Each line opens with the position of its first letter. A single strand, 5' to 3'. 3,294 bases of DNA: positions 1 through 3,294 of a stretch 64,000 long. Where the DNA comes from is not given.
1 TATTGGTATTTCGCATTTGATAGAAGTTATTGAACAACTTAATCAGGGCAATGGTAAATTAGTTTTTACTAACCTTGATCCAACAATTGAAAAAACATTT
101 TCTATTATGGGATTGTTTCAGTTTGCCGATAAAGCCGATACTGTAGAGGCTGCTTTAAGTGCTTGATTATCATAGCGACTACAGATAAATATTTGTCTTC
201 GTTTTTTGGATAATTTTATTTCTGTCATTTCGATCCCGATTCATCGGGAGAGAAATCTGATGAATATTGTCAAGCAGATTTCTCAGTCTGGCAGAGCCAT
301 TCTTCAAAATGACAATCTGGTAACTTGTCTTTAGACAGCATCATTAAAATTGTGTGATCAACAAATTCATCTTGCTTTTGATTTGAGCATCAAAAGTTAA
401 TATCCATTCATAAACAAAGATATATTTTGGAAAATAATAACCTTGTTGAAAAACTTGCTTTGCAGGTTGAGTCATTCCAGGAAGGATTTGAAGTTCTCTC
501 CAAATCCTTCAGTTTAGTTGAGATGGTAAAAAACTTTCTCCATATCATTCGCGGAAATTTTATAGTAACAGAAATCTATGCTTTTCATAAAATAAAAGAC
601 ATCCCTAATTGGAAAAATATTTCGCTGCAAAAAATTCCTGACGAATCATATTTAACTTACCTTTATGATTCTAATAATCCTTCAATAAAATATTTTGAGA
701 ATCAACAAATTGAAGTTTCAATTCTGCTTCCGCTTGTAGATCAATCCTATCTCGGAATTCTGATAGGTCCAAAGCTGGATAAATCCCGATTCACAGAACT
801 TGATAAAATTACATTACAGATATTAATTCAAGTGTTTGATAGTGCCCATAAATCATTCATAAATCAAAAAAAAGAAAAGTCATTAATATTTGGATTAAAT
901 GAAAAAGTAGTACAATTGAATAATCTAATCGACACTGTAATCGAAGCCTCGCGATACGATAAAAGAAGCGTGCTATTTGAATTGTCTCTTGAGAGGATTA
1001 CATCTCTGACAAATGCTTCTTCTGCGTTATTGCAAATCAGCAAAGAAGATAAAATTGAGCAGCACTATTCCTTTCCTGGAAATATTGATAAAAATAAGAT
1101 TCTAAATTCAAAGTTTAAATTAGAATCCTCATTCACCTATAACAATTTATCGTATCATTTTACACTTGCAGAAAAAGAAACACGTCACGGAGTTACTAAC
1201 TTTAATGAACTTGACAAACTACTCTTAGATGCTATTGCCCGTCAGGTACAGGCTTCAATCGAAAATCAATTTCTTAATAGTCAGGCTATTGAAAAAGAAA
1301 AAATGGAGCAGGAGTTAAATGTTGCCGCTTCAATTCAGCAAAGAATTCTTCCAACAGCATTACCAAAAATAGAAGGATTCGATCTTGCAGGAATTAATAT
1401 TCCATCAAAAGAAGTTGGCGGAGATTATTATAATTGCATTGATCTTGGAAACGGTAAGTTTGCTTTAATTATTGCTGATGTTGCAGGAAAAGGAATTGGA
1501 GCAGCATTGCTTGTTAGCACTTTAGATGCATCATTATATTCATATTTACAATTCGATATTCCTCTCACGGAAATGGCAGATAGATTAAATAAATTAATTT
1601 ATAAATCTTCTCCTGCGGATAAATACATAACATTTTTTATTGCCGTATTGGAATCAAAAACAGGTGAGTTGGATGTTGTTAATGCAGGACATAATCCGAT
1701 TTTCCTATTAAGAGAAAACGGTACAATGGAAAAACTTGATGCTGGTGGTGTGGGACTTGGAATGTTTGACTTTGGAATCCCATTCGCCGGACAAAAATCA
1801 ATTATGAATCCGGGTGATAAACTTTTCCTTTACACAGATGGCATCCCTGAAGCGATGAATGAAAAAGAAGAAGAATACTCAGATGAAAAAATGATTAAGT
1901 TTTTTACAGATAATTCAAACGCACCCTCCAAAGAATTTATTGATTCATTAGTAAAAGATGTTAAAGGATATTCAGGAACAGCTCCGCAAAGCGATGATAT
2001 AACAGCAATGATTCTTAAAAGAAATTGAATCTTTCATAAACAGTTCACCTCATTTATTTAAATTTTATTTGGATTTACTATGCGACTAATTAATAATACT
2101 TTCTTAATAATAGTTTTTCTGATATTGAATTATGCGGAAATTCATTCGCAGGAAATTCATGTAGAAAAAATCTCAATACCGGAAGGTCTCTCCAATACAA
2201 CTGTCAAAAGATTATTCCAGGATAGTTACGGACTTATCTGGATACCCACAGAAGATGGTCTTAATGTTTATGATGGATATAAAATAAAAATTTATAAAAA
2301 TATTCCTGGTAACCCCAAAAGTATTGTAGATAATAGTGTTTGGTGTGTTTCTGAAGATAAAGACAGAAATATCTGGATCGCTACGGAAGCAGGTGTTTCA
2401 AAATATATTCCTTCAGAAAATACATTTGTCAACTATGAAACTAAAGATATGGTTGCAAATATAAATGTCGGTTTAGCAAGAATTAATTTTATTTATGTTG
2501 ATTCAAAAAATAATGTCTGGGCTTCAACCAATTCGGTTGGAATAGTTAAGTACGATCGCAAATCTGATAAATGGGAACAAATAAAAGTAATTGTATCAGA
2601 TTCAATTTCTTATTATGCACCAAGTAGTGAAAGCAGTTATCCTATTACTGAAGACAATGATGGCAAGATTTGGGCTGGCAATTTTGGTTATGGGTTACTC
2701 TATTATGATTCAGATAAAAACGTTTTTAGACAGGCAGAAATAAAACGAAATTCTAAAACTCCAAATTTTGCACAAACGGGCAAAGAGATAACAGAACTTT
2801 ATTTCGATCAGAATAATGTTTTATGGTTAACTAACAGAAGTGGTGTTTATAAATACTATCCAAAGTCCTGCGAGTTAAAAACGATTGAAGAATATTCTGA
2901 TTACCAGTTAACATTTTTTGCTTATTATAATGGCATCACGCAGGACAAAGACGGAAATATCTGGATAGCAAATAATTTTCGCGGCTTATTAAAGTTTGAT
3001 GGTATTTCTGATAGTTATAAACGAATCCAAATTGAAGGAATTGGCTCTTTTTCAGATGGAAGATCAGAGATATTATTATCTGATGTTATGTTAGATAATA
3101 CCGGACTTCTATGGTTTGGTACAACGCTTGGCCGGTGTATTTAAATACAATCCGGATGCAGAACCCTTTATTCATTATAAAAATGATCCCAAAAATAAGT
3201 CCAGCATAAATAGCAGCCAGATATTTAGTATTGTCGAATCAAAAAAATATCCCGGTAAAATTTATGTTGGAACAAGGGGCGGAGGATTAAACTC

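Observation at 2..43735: Eleven SpoIIE/PP2C phosphatase genes in one co-directional 43.7-kb array, bracketed by two STAS genes with no kinase or sigma factor in view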

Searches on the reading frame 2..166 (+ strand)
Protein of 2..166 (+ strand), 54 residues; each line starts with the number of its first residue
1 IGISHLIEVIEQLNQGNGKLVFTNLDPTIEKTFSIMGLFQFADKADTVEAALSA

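Call 4: search_protein_families(library=pfam, proteins=[window:2-166:+], max_evalue=0.001)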
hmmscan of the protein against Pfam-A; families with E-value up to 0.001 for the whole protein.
window:2-166:+ (54 aa): 1 family
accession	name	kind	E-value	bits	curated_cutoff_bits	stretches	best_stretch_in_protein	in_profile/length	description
PF01740.26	STAS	-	2.8e-06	27.5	22.6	1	2-51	57-106/106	STAS domain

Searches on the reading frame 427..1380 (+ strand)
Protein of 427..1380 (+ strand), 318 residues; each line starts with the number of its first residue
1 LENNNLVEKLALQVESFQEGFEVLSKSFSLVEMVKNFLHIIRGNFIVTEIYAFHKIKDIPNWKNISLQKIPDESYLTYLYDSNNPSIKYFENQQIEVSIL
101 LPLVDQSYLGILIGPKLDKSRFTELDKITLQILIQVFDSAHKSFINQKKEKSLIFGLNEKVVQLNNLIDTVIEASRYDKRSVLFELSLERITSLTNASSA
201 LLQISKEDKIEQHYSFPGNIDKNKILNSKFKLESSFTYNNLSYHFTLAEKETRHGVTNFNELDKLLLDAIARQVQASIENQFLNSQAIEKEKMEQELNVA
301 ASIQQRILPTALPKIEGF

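Call 35: search_protein_families(library=pfam, proteins=[window:427-1380:+], max_evalue=1)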
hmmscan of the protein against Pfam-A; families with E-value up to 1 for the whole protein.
window:427-1380:+ (318 aa): 1 family
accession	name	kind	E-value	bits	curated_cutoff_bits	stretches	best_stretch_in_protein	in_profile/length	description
PF13053.11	DUF3914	-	0.18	12.6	25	1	216-264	17-63/89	Protein of unknown function (DUF3914)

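Call 49: find_homologous_proteins(query=window:427-1326:+, max_evalue=0.00001)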
Query window:427-1326:+ (300 aa): 88 proteins with E <= 0.00001 among 3043 candidates.
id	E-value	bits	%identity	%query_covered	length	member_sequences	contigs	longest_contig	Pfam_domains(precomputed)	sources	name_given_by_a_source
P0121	1.2e-142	492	97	80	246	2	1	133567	-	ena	-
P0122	9.6e-128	443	71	100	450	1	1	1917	PF07228.18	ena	-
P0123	1.3e-127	443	71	100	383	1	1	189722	-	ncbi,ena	-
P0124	1.9e-126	439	73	100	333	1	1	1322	-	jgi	-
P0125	7.6e-126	437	72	100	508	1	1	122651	PF07228.18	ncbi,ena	-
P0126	1.0e-124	433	89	77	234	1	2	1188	-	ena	-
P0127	9.7e-124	430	70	100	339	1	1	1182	-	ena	-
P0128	9.4e-113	394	69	97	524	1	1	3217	PF07228.18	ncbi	ncbi:MAG: PP2C family protein-serine/threonine phosphatase, partial [Ignavibacteriaceae bacterium]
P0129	2.9e-111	389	64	97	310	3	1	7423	-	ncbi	ncbi:MAG TPA: hypothetical protein VIZ21_04740, partial [Ignavibacteriaceae bacterium]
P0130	3.0e-107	376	73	85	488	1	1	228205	PF07228.18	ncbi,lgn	-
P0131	1.0e-105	371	70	87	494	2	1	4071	PF07228.18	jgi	-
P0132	1.1e-105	371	61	100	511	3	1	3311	PF07228.18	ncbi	ncbi:MAG: PP2C family protein-serine/threonine phosphatase, partial [Ignavibacteriaceae bacterium]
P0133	6.8e-101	355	66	89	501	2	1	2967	PF07228.18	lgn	-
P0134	2.6e-100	353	62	93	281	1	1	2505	-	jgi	jgi:hypothetical protein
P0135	5.3e-100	352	65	89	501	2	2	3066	PF07228.18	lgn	-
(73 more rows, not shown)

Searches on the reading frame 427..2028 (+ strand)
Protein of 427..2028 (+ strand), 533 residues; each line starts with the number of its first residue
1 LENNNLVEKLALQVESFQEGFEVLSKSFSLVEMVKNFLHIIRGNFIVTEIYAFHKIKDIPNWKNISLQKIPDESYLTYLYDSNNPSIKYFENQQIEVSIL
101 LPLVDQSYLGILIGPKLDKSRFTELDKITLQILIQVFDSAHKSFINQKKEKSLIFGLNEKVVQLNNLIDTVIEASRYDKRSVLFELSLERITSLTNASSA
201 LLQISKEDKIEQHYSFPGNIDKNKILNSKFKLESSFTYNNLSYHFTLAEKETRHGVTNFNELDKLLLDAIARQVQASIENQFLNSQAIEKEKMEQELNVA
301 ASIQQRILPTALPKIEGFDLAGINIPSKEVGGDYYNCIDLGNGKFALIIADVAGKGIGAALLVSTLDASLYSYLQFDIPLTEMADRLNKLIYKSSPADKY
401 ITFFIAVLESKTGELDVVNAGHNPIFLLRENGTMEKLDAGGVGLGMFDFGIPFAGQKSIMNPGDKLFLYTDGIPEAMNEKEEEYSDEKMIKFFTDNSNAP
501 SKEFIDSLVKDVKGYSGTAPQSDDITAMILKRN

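Call 4: search_protein_families(library=pfam, proteins=[window:427-2028:+], max_evalue=0.001)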
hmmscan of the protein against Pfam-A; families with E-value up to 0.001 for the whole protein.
window:427-2028:+ (533 aa): 1 family
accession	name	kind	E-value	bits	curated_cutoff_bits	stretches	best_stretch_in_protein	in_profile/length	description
PF07228.17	SpoIIE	-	1.1e-42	146.6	25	1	342-532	2-191/192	Stage II sporulation protein E (SpoIIE)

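Call 11: find_encoding_contigs(protein=window:427-2028:+, flank=10000, max_places=4)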
Protein window:427-2028:+ (533 aa): no gene with exactly this product is on record in the collection.

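Call 47: search_protein_families(library=ncbifam, proteins=[window:427-2025:+], max_evalue=0.01)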
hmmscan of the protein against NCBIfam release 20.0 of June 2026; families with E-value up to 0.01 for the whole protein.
window:427-2025:+ (533 aa): 4 families
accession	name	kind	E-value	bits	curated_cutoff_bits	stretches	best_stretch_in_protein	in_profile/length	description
TIGR02865.1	spore_II_E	equivalog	2.6e-14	52.3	490.8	1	328-531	564-762/764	stage II sporulation protein E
NF045505.1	RR_RssB_Pseudo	equivalog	6.9e-08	31.9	700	1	266-533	126-392/394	two-component system response regulator RssB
TIGR04400.1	RK_trnsloc_Pase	equivalog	1.5e-06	27.5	200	1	289-505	121-332/358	Arg-Lys translocation region protein phosphatase RktP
NF038263.1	prot_phos_SiaA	equivalog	3.2e-05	22.7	700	1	289-528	407-653/658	biofilm regulation protein phosphatase SiaA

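Call 58: predict_structure(alignment_id=A3)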
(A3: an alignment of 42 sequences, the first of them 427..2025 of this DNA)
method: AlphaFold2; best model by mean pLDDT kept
length: 533 residues; sequences in the alignment: 42
mean_pLDDT: 78.8   pTM: 0.50
mean pLDDT of the five models: 78.8, 78.8, 73.3, 72.0, 71.7
residues with pLDDT >= 90: 114; 70-90: 316; 50-70: 58; < 50: 45
segments of 3 or more residues with pLDDT < 50: 1-12, 151-175, 441-447
pLDDT, mean of each block of 10 residues (from residue 1): 42 55 77 86 81 80 76 77 73 83 85 84 75 74 68 42 43 55 85 86 92 89 90 91 94 85 78 80 72 75 82 92 81 88 90 80 84 80 80 71 89 86 84 79 50 79 92 76 84 92 93 84 85 93
secondary structure, 60 per line:
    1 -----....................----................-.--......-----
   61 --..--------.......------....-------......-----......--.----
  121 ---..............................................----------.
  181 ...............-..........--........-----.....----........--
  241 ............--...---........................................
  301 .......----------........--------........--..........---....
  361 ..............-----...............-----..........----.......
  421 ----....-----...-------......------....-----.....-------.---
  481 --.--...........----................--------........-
elements in order: H6-25 H30-45 E50-55 H73-79 E86-89 E97-102 E108-113 H124-169 H180-195 E197-206 E209-216 H222-226 E231-238 E241-252 E255-257 H261-307 E318-325 E334-341 E344-353 H357-374 H380-394 E400-409 E414-420 E425-428 E434-436 H444-449 E456-459 E465-469 H486-496 H501-516 E525-532

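Call 61: fold_search(model_id=the predicted structure, library=pdb)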
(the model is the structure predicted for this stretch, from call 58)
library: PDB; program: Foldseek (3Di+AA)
matches with E <= 10: 859; with E <= 0.001: 244
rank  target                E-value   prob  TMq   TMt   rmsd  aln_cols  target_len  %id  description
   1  3ke6_A                9.0e-13  1.00  0.36  0.53   3.7       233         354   24  The crystal structure of the RsbU and RsbW domains of Rv1364c from Mycobacterium tuberculosis (released 2010-11-10)
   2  6k4e_B                1.3e-12  1.00  0.37  0.76   3.9       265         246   18  SiaA-PP2C domain of Pseudomonas aeruginosa (released 2019-06-26)
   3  6k4e_A                2.8e-12  1.00  0.38  0.78   3.7       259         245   19  SiaA-PP2C domain of Pseudomonas aeruginosa (released 2019-06-26)
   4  3eq2_A                3.2e-12  1.00  0.37  0.52   6.1       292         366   20  Structure of Hexagonal Crystal form of Pseudomonas aeruginosa RssB (released 2009-10-20)
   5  3ke6_B                3.5e-12  1.00  0.36  0.54   3.1       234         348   21  The crystal structure of the RsbU and RsbW domains of Rv1364c from Mycobacterium tuberculosis (released 2010-11-10)
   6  3f79_B                3.5e-12  1.00  0.36  0.77   3.9       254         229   22  Structure of pseudo-centered cell crystal form of the C-terminal phosphatase domain of P. aeruginosa RssB (released 2009-11-24)
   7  3f79_D                4.2e-12  1.00  0.36  0.76   4.5       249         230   22  Structure of pseudo-centered cell crystal form of the C-terminal phosphatase domain of P. aeruginosa RssB (released 2009-11-24)
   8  5ucg_B                5.5e-12  1.00  0.36  0.55  30.8       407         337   16  Structure of the PP2C Phosphatase Domain and a Fragment of the Regulatory Domain of the Cell Fate Determinant SpoIIE f (released 2017-05-31)
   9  3eq2_B                8.5e-12  1.00  0.36  0.49   7.3       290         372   20  Structure of Hexagonal Crystal form of Pseudomonas aeruginosa RssB (released 2009-10-20)
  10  3f7a_B                9.0e-12  1.00  0.37  0.50   6.5       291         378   22  Structure of Orthorhombic crystal form of Pseudomonas aeruginosa RssB (released 2009-11-24)
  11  3f79_F                1.0e-11  1.00  0.34  0.72   4.5       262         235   21  Structure of pseudo-centered cell crystal form of the C-terminal phosphatase domain of P. aeruginosa RssB (released 2009-11-24)
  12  3f79_C                1.1e-11  1.00  0.37  0.80   3.7       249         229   21  Structure of pseudo-centered cell crystal form of the C-terminal phosphatase domain of P. aeruginosa RssB (released 2009-11-24)
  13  3f79_A                2.5e-11  1.00  0.35  0.78   4.0       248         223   22  Structure of pseudo-centered cell crystal form of the C-terminal phosphatase domain of P. aeruginosa RssB (released 2009-11-24)
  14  5ucg_A                2.5e-11  1.00  0.36  0.54  32.2       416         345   15  Structure of the PP2C Phosphatase Domain and a Fragment of the Regulatory Domain of the Cell Fate Determinant SpoIIE f (released 2017-05-31)
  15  5ucg_E                4.2e-11  1.00  0.36  0.55  31.4       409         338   15  Structure of the PP2C Phosphatase Domain and a Fragment of the Regulatory Domain of the Cell Fate Determinant SpoIIE f (released 2017-05-31)
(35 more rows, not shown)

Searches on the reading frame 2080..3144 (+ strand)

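Call 4: search_protein_families(library=pfam, proteins=[window:2080-3144:+], max_evalue=0.001)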
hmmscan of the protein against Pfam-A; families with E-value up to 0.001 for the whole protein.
window:2080-3144:+ (354 aa): 1 family
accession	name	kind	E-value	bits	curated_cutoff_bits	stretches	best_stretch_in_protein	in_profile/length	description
PF07494.17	Reg_prop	-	1.6e-23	80.2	20.4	1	82-103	2-23/24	Two component regulator propeller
